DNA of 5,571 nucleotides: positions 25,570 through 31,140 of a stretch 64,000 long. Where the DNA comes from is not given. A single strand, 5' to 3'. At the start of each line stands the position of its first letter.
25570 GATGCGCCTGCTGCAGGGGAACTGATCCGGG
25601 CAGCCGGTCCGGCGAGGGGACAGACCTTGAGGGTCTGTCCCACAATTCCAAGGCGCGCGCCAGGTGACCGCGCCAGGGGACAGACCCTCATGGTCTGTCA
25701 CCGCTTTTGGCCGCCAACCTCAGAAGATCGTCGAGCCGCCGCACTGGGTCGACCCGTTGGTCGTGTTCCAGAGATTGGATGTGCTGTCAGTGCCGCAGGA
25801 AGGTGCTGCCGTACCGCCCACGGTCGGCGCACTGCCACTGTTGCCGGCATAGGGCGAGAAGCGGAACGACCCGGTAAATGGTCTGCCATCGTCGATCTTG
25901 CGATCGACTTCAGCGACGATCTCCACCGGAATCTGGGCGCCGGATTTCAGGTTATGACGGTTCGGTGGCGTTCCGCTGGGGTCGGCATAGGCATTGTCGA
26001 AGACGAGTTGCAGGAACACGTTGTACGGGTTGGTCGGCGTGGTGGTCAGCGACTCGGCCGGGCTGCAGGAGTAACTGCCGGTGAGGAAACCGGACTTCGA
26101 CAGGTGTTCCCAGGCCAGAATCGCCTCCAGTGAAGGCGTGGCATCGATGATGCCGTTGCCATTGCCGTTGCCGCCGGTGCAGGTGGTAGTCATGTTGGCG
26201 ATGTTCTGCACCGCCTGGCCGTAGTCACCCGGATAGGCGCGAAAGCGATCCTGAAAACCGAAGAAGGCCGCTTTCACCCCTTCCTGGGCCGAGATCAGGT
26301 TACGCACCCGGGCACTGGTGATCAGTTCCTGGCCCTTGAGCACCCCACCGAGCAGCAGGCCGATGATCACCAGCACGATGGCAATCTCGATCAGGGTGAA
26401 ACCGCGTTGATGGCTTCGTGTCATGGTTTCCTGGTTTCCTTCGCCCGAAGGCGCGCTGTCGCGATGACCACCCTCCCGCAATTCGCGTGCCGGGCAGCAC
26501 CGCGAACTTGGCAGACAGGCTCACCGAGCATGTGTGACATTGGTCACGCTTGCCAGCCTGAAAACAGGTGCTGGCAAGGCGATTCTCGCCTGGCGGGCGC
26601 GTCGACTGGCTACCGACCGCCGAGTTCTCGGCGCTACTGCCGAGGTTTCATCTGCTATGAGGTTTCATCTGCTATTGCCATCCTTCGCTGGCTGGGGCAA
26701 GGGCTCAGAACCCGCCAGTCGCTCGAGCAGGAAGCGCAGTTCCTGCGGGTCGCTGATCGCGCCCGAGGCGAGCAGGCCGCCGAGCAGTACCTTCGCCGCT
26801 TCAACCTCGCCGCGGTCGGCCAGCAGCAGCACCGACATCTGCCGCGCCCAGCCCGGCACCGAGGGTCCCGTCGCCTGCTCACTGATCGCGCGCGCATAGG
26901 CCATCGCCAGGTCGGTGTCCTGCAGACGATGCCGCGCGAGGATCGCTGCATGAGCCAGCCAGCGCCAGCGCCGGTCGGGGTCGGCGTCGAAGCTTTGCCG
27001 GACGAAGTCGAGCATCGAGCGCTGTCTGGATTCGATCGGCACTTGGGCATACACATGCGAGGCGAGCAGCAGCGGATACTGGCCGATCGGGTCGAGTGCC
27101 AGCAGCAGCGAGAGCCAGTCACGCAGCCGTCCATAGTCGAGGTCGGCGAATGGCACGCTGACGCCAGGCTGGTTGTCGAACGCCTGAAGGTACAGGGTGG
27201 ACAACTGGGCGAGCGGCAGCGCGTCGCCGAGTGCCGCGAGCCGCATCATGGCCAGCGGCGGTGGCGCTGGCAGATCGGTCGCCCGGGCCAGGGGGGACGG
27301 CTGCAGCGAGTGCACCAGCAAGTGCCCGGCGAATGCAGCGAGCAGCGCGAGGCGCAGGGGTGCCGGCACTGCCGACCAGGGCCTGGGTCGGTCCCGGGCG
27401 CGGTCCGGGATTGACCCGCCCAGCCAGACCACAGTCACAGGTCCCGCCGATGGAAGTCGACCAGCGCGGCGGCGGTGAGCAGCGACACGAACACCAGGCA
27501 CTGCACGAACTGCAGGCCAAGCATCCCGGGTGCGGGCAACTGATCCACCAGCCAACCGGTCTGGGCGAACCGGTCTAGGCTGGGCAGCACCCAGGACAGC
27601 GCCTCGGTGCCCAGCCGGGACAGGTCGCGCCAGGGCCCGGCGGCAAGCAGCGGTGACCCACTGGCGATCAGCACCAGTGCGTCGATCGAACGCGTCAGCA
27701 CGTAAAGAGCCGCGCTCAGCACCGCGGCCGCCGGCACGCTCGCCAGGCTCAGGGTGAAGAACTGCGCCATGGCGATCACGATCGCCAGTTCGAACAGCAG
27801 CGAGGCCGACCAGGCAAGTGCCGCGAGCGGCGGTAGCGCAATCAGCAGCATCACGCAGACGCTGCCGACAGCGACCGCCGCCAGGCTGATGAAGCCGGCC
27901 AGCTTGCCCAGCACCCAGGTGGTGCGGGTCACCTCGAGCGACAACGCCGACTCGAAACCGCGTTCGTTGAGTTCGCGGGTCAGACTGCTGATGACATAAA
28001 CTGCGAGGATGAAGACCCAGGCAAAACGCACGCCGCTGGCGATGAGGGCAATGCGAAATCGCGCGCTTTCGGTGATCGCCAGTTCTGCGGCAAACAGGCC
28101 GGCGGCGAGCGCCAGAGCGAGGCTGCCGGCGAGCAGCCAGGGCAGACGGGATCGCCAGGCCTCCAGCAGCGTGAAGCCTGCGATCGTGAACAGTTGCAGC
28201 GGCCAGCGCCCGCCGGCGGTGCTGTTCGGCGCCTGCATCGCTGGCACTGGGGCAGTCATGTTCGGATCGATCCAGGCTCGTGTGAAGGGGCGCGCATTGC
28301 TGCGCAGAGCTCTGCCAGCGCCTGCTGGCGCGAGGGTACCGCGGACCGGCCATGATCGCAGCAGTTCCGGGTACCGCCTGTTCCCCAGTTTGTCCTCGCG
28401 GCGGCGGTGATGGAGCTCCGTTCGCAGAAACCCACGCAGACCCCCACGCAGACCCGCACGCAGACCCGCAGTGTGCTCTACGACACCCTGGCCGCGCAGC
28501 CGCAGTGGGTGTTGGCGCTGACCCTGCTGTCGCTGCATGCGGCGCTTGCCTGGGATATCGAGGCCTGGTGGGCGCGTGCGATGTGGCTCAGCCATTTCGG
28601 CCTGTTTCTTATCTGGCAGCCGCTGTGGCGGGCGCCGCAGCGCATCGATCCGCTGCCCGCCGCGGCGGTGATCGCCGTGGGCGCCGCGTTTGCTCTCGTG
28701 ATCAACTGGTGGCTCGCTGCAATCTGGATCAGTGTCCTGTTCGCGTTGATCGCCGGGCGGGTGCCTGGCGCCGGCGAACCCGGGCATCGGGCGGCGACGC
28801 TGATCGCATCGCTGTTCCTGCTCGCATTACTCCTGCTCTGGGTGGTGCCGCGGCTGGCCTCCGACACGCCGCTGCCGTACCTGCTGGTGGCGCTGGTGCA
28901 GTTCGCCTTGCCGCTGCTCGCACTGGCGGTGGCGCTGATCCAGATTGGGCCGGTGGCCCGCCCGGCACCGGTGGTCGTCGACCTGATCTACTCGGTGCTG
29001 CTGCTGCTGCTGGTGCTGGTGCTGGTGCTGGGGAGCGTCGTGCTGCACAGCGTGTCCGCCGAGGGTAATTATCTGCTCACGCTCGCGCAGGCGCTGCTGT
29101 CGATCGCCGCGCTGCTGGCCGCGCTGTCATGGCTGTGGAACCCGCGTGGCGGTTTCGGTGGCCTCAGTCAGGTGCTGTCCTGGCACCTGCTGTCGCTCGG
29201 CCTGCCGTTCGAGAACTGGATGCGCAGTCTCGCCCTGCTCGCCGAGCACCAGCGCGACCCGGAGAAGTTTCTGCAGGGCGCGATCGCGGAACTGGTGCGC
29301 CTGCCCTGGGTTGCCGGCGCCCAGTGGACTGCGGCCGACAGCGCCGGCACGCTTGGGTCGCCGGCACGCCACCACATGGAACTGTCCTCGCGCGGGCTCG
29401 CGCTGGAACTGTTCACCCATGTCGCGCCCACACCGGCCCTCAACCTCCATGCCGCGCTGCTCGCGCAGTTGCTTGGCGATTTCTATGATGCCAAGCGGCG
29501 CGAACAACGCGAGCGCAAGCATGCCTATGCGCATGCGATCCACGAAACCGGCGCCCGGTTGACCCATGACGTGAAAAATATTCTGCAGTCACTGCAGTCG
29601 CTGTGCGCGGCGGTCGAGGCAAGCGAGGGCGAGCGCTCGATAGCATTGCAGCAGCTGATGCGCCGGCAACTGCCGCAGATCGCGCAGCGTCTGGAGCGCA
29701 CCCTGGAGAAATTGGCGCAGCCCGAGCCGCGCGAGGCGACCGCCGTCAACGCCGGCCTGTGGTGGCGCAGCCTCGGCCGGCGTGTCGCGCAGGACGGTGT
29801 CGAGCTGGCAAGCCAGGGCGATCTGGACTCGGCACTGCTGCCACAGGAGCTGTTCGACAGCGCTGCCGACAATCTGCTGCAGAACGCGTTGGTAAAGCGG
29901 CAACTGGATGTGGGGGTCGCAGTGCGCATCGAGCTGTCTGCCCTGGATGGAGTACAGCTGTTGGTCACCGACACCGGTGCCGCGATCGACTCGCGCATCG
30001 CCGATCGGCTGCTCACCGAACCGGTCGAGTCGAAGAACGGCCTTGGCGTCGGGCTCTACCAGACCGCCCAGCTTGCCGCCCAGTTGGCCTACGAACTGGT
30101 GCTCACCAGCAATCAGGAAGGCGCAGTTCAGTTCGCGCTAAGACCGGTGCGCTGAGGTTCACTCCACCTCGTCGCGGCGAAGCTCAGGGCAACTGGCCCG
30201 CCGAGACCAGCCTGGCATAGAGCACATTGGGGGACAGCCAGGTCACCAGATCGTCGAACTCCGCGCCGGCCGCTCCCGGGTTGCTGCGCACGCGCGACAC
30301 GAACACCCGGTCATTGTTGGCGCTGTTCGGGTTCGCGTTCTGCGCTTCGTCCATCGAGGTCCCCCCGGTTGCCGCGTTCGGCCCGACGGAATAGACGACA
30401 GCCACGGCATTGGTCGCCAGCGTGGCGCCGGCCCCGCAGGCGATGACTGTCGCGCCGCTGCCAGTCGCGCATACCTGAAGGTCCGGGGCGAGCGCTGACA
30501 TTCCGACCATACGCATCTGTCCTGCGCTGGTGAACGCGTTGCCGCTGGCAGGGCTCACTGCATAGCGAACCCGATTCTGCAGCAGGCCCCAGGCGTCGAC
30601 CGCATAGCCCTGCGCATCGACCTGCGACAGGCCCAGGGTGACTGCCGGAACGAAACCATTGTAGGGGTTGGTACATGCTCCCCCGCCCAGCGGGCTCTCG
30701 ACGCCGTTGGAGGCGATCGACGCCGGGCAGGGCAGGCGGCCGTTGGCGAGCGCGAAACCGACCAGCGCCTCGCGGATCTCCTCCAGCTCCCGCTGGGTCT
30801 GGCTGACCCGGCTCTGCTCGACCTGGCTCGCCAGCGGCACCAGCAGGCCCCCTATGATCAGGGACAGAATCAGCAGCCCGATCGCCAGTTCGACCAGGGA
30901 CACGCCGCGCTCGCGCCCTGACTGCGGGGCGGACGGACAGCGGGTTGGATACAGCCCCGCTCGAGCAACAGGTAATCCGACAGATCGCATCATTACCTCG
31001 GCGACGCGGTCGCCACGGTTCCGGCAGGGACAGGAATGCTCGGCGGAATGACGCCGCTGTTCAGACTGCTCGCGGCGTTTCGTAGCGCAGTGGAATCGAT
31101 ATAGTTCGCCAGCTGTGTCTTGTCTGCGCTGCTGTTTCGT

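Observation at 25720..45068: Compact MSHA-like type IV filament locus with non-canonical gene order and content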

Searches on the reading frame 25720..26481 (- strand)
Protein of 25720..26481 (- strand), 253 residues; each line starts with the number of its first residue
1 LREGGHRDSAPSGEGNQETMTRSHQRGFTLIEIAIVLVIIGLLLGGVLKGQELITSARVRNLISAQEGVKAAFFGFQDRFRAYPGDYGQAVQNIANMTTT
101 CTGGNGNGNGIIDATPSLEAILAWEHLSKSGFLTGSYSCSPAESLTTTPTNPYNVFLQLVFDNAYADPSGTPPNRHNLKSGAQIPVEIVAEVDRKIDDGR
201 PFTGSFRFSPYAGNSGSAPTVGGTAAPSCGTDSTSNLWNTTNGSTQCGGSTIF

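Call 6: search_protein_families(library=pfam, proteins=[window:25720-26481:-], max_evalue=0.01)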
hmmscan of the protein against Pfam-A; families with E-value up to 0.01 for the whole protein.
window:25720-26481:- (253 aa): 1 family
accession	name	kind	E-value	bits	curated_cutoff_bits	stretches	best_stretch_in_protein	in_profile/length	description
PF07963.17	N_methyl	-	1.8e-08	34.1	21.2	1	22-48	1-27/27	Prokaryotic N-terminal methylation motif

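Call 7: search_protein_families(library=ncbifam, proteins=[window:25720-26481:-], max_evalue=0.01)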
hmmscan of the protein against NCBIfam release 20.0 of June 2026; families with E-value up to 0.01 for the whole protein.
window:25720-26481:- (253 aa): 6 families
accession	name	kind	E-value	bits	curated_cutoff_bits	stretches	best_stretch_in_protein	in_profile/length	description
TIGR02532.1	IV_pilin_GFxxxE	domain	9.8e-07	28.4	16.3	1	25-48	1-24/24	prepilin-type N-terminal cleavage/methylation domain-containing protein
TIGR01708.2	typeII_sec_gspH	equivalog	1.6e-06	28.2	80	1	25-48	1-24/169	type II secretion system minor pseudopilin GspH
TIGR01710.1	typeII_sec_gspG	equivalog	0.00011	22.2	88.85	1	26-48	1-23/134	type II secretion system major pseudopilin GspG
NF041775.1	typeIV_PilA_Myxo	equivalog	0.0012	18.9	400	1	24-92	9-81/214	type IV pilin protein PilA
NF040999.1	pilin_ComGC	equivalog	0.005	17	75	1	26-44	2-20/84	competence type IV pilus major pilin ComGC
NF007862.0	PRK10574.1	equivalog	0.006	16.7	138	1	23-56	2-36/145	prepilin peptidase-dependent pilin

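Call 42: search_protein_families(library=pfam, proteins=[window:25720-26424:-], max_evalue=10)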
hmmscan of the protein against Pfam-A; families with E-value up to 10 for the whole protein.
window:25720-26424:- (234 aa): 1 family
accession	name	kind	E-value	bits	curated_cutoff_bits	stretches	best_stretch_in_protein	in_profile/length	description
PF07963.17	N_methyl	-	1.6e-08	34.2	21.2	1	3-29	1-27/27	Prokaryotic N-terminal methylation motif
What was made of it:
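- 25720..26424 (-): Major pilin, type IVa-like. N_methyl at E 1.6e-8 (call 42).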

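Call 77: search_solved_structures(query=A8, max_evalue=1)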
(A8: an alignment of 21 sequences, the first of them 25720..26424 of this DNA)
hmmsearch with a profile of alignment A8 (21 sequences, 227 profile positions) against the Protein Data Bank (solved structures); distinct sequences matched with E-value up to 1: 10.
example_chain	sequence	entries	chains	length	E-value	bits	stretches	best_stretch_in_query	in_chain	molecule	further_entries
5kua_A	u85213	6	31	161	1.2e-05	28.5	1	8-122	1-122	pilin | Neisseria meningitidis PilE variant SB-GATDH | Neisseria meningitidis PilE, SB-DATDH variant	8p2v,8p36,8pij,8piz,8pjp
8p3b_A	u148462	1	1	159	8.6e-05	25.7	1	8-97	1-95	Fimbrial protein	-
9lab_B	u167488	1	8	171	0.0037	20.4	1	2-23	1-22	MSHA major pilin subunit MshA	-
9laa_A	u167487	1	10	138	0.01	19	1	2-23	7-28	Type IV pilin protein PilA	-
9egp_A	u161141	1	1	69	0.015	18.4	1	2-23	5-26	Geopilin domain 1 protein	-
7tgg_A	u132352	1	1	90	0.026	17.6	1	2-23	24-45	Geopilin domain 1 protein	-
3sok_A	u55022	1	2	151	0.048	16.8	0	8-23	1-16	Fimbrial protein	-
2hi2_A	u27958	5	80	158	0.14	15.2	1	8-93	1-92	Fimbrial protein | PilA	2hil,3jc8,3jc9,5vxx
1ay2_A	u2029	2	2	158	0.26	14.4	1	8-93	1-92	TYPE 4 PILIN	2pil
8qqj_J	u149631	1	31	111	0.27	14.3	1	8-25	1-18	Type IV narrow pilus major component PilA5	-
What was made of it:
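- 25720..26424 (-): The best PDB profile hit is Neisseria PilE at E 1.2e-5; MshA 9lab matches over the N-terminus only (call 77).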

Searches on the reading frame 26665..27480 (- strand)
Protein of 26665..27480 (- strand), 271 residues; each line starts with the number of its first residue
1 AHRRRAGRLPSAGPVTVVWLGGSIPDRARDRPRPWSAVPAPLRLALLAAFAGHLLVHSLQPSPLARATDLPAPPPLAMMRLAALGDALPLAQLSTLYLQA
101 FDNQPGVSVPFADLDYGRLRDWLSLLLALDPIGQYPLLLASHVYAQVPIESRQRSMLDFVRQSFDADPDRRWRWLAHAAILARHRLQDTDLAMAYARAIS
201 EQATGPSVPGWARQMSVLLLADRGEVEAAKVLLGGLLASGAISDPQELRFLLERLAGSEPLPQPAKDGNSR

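Call 6: search_protein_families(library=pfam, proteins=[window:26665-27480:-], max_evalue=0.01)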
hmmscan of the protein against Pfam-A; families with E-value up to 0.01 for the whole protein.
window:26665-27480:- (271 aa): 0 families

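Call 7: search_protein_families(library=ncbifam, proteins=[window:26665-27480:-], max_evalue=0.01)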
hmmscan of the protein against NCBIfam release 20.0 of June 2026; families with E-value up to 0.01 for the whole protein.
window:26665-27480:- (271 aa): 0 families

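Call 41: search_solved_structures(query=A3, max_evalue=10)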
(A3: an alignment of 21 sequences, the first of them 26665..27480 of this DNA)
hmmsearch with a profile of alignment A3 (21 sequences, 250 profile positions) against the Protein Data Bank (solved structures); distinct sequences matched with E-value up to 10: 12.
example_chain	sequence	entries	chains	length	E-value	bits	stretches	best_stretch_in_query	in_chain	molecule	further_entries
7obi_A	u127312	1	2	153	5.8e-05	26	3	93-149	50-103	CTPR-rv4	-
8bu0_A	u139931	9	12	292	0.00051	22.9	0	91-114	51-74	Consensus tetratricopeptide repeat protein | Crystal structure of an 8-repeat consensus TPR superhelix with Zinc. | Monomer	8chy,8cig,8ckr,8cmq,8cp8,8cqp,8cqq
9qhc_A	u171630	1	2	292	0.00067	22.5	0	91-114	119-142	Engineered tetratricopeptide repeat protein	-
9qhb_A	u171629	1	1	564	0.0011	21.8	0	91-114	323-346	Engineered tetratricopeptide repeat protein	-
2fo7_A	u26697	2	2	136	0.0045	19.8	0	91-114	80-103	SYNTHETIC CONSENSUS TPR PROTEIN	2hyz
8ch0_A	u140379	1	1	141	0.0047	19.7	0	91-114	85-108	Consensus tetratricopeptide repeat protein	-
3kd7_A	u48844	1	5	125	0.01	18.6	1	91-150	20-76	CTPR390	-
1na0_A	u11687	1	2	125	0.12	15.1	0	92-115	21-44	designed protein CTPR3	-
9gzg_A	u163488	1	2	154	0.28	13.9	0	94-113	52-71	Engineered CTPR protein with glutamic acids for conductivity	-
2avp_A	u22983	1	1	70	0.38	13.5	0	91-114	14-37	synthetic consensus TPR protein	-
6ub7_A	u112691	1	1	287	1.1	11.9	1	100-129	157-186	Glyco_hydro_cc domain-containing protein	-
1na3_A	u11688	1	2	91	1.4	11.6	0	91-113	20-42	designed protein CTPR2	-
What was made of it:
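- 26665..27438 (-): p14: single-pass membrane protein with a TPR-like helical domain, translationally coupled to the permease. The PDB profile search hits only designed TPR proteins, best E 5.8e-5 (call 41).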

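Call 42: search_protein_families(library=pfam, proteins=[window:26665-27438:-], max_evalue=10)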
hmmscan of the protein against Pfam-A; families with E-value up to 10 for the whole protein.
window:26665-27438:- (257 aa): 0 families

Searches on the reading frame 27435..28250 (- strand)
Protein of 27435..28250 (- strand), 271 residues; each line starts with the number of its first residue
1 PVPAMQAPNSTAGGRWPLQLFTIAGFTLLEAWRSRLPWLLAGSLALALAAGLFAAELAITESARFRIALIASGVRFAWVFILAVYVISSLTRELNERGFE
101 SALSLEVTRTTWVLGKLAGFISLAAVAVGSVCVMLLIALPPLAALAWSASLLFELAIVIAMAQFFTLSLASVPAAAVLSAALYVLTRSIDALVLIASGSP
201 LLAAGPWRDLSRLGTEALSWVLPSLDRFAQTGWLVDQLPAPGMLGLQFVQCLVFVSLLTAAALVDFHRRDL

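Call 6: search_protein_families(library=pfam, proteins=[window:27435-28250:-], max_evalue=0.01)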
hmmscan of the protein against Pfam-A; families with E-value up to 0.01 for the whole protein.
window:27435-28250:- (271 aa): 0 families

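Call 7: search_protein_families(library=ncbifam, proteins=[window:27435-28250:-], max_evalue=0.01)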
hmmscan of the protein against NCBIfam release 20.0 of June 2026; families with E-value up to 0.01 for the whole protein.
window:27435-28250:- (271 aa): 0 families

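Call 42: search_protein_families(library=pfam, proteins=[window:27435-28250:-], max_evalue=10)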
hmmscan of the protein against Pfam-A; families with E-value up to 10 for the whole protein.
window:27435-28250:- (271 aa): 3 families
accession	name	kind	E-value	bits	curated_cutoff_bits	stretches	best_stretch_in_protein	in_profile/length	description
PF13346.12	ABC2_membrane_5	-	0.037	14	25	1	76-171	41-140/205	ABC-2 family transporter protein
PF12698.13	ABC2_membrane_3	-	0.15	11.5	31.6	1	73-195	167-275/347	ABC-2 family transporter protein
PF12679.13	ABC2_membrane_2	-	1.3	8.6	27.2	1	73-186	73-195/283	ABC-2 family transporter protein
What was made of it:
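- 27435..28259 (-): Polytopic permease-like protein, probable membrane part of the ABC module. ABC2_membrane hits are only weak (E 0.037, call 42).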

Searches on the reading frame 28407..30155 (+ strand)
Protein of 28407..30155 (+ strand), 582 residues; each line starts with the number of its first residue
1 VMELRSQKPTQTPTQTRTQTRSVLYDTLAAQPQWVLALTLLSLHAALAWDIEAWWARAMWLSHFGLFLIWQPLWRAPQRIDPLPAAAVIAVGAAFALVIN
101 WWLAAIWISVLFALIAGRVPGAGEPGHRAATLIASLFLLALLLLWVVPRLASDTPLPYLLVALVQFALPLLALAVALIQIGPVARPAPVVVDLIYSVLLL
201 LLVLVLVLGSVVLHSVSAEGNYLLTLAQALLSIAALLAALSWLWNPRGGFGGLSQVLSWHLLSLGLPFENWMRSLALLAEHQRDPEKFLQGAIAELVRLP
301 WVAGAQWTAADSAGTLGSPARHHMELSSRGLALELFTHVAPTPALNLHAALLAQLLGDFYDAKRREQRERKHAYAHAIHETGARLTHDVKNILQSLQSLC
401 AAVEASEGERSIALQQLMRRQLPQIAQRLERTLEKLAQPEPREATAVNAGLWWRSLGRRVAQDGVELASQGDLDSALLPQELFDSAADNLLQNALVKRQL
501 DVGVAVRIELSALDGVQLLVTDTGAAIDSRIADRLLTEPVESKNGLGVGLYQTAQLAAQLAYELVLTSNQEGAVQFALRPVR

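Call 6: search_protein_families(library=pfam, proteins=[window:28407-30155:+], max_evalue=0.01)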
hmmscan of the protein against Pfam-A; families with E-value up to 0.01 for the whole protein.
window:28407-30155:+ (582 aa): 1 family
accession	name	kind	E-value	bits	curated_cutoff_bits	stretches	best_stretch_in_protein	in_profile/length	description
PF02518.31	HATPase_c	-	1.6e-05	25.8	26.4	1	485-574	8-101/111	Histidine kinase-, DNA gyrase B-, and HSP90-like ATPase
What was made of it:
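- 28407..30155 (+): Polytopic histidine kinase, convergent on p11 and divergent from the permease gene (functionally PilS-like). HATPase_c at E 1.6e-5 (call 6).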

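Call 7: search_protein_families(library=ncbifam, proteins=[window:28407-30155:+], max_evalue=0.01)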
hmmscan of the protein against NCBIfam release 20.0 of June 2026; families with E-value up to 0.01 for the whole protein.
window:28407-30155:+ (582 aa): 2 families
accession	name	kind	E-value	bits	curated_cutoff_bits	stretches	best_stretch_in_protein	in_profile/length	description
NF008312.0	PRK11100.1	equivalog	3.2e-06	26.2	356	1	383-578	261-470/477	two-component system sensor histidine kinase CreC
NF008298.1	PRK11086.1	subfamily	0.0012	17.4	520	1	489-578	430-521/529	DcuS/MalK family sensor histidine kinase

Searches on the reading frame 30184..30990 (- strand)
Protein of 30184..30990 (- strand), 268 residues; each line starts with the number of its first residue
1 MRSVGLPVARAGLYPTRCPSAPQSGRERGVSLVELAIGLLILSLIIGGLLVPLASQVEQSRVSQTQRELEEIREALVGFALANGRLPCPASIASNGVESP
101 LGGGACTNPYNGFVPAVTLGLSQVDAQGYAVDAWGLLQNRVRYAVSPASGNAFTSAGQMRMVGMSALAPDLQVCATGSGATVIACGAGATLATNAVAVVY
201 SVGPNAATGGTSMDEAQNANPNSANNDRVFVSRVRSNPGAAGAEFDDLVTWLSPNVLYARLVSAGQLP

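Call 6: search_protein_families(library=pfam, proteins=[window:30184-30990:-], max_evalue=0.01)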
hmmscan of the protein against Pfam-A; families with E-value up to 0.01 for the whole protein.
window:30184-30990:- (268 aa): 1 family
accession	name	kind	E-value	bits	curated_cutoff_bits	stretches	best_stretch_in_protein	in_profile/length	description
PF07963.17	N_methyl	-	0.00083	19.3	21.2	1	26-50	3-27/27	Prokaryotic N-terminal methylation motif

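Call 7: search_protein_families(library=ncbifam, proteins=[window:30184-30990:-], max_evalue=0.01)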
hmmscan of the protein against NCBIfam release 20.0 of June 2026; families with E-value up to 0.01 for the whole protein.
window:30184-30990:- (268 aa): 1 family
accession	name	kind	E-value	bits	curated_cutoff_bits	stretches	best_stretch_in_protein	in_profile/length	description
TIGR01710.1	typeII_sec_gspG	equivalog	9.6e-06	25.7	88.85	1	28-88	1-61/134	type II secretion system major pseudopilin GspG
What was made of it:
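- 30184..30993 (-): p11: minor pilin/pseudopilin with a class III signal (G|VSLVE) and Glu5. N_methyl at E 8e-4, and the GspG N-terminus at E 1e-5 (calls 6, 7).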

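Call 42: search_protein_families(library=pfam, proteins=[window:30184-30990:-], max_evalue=10)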
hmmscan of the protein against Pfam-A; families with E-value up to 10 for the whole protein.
window:30184-30990:- (268 aa): 3 families
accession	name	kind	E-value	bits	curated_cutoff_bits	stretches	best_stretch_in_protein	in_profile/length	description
PF07963.17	N_methyl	-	0.00083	19.3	21.2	1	26-50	3-27/27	Prokaryotic N-terminal methylation motif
PF08334.16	T2SSG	-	0.15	12.6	21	1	54-88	3-37/108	Type II secretion system (T2SS), protein G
PF13985.11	YbgS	-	1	10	27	1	181-232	11-64/124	YbgS-like protein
